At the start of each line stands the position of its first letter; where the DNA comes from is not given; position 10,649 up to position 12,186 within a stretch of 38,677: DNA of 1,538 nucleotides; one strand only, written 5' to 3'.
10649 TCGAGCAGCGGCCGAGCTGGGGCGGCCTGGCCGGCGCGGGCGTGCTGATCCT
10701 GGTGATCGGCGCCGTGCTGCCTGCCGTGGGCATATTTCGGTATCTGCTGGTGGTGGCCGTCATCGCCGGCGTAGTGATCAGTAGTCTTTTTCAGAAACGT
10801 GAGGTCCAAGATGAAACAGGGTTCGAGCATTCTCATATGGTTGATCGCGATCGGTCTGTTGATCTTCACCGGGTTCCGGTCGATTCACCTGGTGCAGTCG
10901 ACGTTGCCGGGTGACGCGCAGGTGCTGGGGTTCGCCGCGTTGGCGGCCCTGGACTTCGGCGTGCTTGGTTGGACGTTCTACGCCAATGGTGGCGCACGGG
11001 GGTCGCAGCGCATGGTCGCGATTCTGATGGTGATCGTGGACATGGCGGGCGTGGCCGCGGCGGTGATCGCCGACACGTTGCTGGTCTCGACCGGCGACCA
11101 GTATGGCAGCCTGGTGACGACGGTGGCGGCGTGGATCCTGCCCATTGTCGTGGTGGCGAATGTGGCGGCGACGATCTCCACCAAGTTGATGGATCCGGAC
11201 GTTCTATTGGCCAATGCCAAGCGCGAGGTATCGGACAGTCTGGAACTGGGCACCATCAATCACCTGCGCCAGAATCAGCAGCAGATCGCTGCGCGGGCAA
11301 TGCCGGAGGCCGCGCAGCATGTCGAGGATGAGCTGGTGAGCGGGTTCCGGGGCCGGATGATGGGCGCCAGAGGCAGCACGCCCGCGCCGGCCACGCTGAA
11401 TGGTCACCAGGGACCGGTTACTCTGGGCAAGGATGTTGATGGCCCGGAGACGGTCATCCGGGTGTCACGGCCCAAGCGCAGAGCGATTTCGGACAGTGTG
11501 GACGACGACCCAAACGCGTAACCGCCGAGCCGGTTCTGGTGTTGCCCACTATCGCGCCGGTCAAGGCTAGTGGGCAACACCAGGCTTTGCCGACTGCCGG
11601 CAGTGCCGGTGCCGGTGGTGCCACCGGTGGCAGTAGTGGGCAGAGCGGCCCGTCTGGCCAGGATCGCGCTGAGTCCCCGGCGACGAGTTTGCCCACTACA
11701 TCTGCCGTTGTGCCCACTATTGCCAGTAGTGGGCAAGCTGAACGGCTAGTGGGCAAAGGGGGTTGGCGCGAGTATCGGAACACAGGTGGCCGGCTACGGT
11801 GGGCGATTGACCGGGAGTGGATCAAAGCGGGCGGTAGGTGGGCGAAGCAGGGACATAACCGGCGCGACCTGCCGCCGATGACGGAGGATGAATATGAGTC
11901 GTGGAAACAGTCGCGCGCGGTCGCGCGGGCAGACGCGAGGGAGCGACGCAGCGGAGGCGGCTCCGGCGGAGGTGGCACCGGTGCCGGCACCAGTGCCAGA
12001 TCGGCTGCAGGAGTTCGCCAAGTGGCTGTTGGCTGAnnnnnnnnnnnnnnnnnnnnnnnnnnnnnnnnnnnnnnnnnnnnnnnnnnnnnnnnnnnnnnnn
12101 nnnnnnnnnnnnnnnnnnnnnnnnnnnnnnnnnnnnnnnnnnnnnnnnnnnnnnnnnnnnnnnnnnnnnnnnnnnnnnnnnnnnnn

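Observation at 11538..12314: Eleven copies of the 10-mer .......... in two clusters bracketing one gene: iteron-type origin, centromere or operator array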

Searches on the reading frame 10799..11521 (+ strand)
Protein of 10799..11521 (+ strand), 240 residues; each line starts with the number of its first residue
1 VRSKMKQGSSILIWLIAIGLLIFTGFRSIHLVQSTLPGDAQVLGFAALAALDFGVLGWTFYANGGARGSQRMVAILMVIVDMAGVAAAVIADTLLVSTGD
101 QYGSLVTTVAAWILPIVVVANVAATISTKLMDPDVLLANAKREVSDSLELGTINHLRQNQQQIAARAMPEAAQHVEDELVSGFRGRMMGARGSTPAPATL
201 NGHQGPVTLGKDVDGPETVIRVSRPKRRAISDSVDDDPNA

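Call 8: search_protein_families(library=pfam, proteins=[window:10799-11521:+], max_evalue=0.01)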
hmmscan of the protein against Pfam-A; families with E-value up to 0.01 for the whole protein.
window:10799-11521:+ (240 aa): 0 families

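Call 11: search_protein_families(library=phrogs, proteins=[window:10799-11521:+], max_evalue=0.01)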
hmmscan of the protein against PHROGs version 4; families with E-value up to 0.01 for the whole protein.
window:10799-11521:+ (240 aa): 0 families

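Call 13: find_related_loci(query=window:10799-11521:+, collection=viral_contigs, flank=6000)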
Query window:10799-11521:+ (240 aa) in viral_contigs; peptide patterns used: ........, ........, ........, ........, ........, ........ (x = any residue, [..] = any of these).
20 stretches matched a pattern, but none encodes a relative of the query by tblastn (E <= 1e-3).

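Call 90: search_protein_families(library=padloc, proteins=[window:10799-11518:+], max_evalue=0.01)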
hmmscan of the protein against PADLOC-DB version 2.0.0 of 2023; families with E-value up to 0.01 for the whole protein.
window:10799-11518:+ (240 aa): 0 families

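Call 91: search_protein_families(library=ncbifam, proteins=[window:10799-11518:+], max_evalue=0.01)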
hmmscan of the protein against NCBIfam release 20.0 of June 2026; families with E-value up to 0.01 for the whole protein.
window:10799-11518:+ (240 aa): 0 families

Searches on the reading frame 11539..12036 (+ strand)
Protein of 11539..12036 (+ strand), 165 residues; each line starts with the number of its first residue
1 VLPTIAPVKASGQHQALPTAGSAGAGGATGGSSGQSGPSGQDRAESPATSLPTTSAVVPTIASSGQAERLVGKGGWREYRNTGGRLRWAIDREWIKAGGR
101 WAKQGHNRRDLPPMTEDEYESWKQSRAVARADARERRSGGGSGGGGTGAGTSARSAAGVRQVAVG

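Call 8: search_protein_families(library=pfam, proteins=[window:11539-12036:+], max_evalue=0.01)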
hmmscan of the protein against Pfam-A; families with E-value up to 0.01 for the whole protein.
window:11539-12036:+ (165 aa): 0 families

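Call 11: search_protein_families(library=phrogs, proteins=[window:11539-12036:+], max_evalue=0.01)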
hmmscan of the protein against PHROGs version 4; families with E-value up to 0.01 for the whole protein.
window:11539-12036:+ (165 aa): 0 families
